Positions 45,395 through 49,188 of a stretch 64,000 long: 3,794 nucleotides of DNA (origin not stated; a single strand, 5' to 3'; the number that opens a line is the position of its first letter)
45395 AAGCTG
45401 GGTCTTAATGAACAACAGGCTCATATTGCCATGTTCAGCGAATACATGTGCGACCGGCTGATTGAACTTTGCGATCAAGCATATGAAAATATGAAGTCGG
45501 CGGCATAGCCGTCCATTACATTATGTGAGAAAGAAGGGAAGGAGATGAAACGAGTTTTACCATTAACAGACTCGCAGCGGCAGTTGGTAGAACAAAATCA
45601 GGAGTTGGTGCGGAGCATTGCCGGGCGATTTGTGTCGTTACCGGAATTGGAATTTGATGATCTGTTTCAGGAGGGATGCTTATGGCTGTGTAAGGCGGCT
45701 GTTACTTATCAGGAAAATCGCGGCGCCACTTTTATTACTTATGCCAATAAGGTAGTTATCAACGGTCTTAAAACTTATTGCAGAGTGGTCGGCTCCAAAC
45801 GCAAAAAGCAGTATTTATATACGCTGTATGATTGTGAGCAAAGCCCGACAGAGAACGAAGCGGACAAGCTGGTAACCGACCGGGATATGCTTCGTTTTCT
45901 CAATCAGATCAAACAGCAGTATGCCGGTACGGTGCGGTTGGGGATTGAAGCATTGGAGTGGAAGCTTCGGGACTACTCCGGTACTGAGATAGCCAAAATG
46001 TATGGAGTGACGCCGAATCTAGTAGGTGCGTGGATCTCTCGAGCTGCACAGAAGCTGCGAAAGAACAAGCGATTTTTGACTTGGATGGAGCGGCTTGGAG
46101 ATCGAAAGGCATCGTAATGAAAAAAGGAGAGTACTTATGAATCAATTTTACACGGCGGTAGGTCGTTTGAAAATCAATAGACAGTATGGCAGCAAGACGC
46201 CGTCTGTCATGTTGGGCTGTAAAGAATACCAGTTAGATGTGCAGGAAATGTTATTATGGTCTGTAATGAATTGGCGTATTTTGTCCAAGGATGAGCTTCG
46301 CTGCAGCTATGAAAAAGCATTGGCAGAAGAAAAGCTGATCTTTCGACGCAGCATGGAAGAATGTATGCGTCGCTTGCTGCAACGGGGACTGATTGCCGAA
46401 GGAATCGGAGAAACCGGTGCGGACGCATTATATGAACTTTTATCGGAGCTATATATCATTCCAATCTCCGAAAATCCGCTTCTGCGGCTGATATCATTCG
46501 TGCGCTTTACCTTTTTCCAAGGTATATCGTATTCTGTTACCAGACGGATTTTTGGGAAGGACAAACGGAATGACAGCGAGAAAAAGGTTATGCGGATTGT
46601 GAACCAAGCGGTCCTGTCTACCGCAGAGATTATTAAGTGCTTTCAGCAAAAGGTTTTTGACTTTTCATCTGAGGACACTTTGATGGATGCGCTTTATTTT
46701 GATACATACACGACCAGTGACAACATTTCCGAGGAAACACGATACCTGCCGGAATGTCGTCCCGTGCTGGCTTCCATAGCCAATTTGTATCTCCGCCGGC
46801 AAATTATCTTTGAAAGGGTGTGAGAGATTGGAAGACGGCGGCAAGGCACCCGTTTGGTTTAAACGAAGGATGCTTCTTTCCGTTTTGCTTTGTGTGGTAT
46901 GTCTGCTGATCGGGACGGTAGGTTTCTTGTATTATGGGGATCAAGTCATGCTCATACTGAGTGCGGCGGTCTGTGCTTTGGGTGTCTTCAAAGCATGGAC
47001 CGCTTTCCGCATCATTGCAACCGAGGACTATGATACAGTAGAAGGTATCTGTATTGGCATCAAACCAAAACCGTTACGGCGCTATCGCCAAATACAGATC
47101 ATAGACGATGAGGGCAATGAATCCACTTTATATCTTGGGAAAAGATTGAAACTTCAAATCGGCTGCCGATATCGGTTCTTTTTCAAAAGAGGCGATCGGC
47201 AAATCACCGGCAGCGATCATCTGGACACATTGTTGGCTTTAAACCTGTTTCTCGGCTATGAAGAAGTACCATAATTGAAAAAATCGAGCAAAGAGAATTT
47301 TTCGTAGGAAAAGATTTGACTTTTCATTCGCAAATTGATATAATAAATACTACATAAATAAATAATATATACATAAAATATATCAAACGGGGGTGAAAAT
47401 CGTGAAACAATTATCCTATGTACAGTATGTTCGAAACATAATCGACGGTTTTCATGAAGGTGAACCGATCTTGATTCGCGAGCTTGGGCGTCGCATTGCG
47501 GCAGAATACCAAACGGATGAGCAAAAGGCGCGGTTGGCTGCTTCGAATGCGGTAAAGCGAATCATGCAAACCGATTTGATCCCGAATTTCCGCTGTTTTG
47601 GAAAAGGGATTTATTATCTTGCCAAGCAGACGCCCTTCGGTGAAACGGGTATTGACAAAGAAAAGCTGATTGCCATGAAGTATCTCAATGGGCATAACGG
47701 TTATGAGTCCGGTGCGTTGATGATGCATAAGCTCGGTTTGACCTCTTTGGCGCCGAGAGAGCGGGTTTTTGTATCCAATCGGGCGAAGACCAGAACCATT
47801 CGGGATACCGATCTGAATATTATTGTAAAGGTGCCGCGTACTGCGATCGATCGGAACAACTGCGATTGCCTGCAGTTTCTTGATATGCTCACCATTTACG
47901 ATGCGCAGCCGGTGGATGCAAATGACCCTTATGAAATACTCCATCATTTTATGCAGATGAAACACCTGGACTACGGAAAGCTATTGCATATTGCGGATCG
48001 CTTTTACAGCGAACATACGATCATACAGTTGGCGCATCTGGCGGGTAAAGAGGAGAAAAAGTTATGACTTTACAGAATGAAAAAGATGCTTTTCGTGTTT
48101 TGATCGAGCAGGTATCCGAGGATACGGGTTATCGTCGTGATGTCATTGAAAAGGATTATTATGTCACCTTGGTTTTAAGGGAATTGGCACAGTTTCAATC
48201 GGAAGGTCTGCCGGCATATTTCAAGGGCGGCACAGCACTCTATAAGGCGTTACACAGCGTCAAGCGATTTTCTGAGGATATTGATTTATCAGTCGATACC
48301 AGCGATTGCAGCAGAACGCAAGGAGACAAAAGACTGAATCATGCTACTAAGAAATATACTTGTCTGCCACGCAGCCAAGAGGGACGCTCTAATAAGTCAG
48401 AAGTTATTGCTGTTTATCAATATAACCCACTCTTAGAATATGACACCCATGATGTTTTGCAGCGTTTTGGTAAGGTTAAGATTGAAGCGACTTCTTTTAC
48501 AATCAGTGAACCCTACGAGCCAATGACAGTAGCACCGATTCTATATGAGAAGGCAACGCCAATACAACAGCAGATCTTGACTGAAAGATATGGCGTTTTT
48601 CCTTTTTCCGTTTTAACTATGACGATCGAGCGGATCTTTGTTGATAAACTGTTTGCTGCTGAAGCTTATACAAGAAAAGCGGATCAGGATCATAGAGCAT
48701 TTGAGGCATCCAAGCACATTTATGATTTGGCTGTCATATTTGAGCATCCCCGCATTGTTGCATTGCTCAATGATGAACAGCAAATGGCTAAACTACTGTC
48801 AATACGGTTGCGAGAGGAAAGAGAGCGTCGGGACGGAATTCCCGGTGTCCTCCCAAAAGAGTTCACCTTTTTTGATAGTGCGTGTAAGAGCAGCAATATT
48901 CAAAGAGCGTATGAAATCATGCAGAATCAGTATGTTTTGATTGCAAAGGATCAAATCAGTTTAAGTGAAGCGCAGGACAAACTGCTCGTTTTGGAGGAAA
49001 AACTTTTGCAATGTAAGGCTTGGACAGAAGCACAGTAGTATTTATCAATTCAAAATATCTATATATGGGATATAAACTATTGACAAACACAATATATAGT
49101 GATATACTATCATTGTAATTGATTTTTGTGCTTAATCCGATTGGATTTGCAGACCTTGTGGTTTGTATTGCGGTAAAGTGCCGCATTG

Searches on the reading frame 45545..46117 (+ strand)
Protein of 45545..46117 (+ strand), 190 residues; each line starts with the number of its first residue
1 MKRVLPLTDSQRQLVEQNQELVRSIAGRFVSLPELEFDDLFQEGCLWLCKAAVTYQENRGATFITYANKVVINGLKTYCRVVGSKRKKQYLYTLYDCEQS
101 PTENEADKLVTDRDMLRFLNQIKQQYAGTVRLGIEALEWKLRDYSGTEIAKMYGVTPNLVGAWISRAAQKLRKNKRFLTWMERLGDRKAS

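Call 57: search_protein_families(library=pfam, proteins=[window:45545-46117:+], max_evalue=0.001)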
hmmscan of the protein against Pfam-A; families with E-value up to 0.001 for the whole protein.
window:45545-46117:+ (190 aa): 1 family
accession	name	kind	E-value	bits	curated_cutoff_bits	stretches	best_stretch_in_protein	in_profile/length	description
PF04542.20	Sigma70_r2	-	1.2e-12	47.9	24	1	14-80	1-66/71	Sigma-70 region 2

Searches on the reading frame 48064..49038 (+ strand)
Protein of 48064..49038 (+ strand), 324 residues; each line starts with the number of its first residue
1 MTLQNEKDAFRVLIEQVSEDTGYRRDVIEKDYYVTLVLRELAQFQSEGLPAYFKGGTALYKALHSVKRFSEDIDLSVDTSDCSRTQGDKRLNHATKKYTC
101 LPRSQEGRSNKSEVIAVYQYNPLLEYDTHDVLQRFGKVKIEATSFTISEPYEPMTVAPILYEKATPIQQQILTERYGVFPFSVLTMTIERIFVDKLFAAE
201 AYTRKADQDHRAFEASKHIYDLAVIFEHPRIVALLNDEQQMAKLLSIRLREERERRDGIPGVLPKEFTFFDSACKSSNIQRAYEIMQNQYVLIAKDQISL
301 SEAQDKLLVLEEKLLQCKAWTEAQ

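Call 57: search_protein_families(library=pfam, proteins=[window:48064-49038:+], max_evalue=0.001)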
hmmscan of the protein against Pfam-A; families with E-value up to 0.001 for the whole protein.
window:48064-49038:+ (324 aa): 1 family
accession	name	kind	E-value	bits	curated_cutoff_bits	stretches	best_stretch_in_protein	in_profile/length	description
PF08843.17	AbiEii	-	1.1e-21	78.3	22.5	1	40-239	5-180/238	Nucleotidyl transferase AbiEii toxin, Type IV TA system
